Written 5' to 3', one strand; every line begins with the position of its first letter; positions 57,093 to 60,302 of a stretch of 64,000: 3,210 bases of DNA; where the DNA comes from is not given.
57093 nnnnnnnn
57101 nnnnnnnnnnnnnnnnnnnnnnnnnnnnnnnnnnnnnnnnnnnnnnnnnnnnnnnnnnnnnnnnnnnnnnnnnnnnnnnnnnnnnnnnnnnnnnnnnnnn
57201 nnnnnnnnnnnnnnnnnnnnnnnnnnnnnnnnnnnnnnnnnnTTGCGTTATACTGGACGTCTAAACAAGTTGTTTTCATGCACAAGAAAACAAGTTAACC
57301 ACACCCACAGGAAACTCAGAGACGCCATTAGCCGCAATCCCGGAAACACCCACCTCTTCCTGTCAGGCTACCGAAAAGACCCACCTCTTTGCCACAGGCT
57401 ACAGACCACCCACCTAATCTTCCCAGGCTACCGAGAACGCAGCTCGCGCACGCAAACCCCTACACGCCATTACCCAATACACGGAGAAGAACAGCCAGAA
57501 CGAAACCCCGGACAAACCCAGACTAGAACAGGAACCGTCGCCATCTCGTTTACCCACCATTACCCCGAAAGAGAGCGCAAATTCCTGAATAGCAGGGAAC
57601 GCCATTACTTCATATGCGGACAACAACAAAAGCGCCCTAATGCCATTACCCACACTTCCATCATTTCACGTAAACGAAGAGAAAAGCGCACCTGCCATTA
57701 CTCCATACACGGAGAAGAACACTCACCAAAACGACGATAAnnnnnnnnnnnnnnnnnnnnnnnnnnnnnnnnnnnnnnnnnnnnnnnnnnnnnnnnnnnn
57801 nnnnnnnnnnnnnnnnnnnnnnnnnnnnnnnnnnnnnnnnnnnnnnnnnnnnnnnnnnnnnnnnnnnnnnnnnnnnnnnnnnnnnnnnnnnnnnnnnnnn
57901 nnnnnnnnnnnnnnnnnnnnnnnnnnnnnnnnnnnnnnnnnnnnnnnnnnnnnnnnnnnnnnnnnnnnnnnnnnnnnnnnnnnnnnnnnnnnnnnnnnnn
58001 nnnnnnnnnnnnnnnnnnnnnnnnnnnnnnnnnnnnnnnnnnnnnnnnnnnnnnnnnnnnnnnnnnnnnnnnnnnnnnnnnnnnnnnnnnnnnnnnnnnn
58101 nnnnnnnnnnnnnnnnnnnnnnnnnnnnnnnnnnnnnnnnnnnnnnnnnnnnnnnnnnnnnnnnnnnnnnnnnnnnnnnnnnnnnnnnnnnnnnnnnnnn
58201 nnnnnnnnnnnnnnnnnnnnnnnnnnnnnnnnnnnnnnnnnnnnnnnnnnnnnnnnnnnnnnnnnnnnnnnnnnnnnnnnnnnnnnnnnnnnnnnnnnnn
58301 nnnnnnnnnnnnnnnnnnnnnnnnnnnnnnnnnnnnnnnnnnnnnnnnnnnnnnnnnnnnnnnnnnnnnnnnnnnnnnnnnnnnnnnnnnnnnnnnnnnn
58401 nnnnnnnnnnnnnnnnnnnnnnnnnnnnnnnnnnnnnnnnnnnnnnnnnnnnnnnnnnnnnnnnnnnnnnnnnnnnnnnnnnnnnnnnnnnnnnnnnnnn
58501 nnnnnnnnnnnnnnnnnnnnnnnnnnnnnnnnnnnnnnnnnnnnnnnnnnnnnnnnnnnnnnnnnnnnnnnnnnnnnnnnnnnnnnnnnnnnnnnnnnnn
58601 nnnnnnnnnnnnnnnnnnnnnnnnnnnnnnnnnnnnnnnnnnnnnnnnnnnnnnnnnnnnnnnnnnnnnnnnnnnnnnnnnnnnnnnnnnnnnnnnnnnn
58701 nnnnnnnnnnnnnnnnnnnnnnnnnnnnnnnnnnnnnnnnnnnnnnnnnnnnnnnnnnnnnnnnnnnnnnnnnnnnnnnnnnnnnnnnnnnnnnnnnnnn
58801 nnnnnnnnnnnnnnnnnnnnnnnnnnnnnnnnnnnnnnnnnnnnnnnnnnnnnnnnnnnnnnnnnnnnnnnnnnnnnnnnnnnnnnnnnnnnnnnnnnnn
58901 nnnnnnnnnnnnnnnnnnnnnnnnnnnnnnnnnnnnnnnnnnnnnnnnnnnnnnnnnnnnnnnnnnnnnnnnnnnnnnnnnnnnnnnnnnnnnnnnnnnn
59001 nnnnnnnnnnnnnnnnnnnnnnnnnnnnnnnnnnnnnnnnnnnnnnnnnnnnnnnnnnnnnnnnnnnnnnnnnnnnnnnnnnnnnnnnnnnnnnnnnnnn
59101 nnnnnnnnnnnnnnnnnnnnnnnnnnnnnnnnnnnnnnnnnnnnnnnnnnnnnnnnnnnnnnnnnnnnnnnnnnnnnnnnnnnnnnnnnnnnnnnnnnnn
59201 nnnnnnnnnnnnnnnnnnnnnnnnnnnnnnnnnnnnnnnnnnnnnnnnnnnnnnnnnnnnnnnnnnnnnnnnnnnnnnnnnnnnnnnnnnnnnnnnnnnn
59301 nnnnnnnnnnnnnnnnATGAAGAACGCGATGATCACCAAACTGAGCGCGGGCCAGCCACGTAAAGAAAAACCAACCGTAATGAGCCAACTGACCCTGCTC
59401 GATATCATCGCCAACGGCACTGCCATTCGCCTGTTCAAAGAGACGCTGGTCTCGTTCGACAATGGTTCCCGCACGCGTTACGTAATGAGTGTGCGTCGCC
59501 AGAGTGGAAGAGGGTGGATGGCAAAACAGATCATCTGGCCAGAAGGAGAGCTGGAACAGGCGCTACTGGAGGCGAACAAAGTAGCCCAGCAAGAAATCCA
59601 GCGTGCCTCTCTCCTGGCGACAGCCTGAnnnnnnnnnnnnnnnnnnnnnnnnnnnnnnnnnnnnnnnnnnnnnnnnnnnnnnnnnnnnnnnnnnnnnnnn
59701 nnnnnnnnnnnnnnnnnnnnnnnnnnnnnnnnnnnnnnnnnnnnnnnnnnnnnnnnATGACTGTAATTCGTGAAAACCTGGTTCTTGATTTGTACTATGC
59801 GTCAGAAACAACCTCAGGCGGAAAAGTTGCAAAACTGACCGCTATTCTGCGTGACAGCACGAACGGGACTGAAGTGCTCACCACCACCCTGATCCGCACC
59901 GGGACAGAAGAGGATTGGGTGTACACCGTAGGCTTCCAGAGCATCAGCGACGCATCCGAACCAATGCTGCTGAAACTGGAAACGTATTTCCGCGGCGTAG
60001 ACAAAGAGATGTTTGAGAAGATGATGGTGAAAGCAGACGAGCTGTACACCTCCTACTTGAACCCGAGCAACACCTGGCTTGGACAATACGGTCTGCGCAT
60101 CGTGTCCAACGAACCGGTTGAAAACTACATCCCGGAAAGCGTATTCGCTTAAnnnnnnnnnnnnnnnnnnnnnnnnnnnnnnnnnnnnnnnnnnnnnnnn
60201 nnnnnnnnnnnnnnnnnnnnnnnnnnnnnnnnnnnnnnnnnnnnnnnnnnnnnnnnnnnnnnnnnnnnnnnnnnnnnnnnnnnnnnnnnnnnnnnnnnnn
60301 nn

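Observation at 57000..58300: About 1.3-kb non-coding region with extreme strand-compositional switch and nested direct repeats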

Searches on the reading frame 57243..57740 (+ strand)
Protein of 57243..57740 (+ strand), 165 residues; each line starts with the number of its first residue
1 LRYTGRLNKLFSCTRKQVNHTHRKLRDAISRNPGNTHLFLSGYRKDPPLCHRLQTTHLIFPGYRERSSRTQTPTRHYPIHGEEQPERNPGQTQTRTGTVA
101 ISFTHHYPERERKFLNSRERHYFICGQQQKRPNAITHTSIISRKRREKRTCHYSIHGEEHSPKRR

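Call 73: search_protein_families(library=pfam, proteins=[window:57243-57740:+], max_evalue=1)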
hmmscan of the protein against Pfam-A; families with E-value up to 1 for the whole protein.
window:57243-57740:+ (165 aa): 0 families

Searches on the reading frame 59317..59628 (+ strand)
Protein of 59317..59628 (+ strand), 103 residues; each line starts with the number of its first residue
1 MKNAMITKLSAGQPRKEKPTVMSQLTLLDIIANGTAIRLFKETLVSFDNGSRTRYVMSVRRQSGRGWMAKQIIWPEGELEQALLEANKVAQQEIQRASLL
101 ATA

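Call 52: search_protein_families(library=pfam, proteins=[window:59317-59628:+], max_evalue=0.01)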
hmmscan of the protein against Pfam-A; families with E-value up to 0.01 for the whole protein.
window:59317-59628:+ (103 aa): 0 families

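Call 53: search_protein_families(library=phrogs, proteins=[window:59317-59628:+], max_evalue=0.001)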
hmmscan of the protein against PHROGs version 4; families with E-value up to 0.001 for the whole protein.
window:59317-59628:+ (103 aa): 1 family
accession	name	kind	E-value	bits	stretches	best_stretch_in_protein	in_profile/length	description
phrog_5125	-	unknown function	7.5e-56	187.6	1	1-103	1-103/103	-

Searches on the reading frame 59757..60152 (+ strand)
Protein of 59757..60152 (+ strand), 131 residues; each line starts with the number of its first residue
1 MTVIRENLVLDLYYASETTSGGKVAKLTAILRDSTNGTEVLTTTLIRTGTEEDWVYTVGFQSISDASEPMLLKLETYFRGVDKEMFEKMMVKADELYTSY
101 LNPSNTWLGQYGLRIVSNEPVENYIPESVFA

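Call 52: search_protein_families(library=pfam, proteins=[window:59757-60152:+], max_evalue=0.01)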
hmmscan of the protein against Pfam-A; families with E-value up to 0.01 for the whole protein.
window:59757-60152:+ (131 aa): 0 families

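Call 53: search_protein_families(library=phrogs, proteins=[window:59757-60152:+], max_evalue=0.001)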
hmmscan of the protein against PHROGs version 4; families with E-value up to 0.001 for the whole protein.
window:59757-60152:+ (131 aa): 1 family
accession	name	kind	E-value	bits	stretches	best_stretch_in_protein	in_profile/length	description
phrog_2473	-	unknown function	2.9e-46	158.1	1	1-131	1-132/139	-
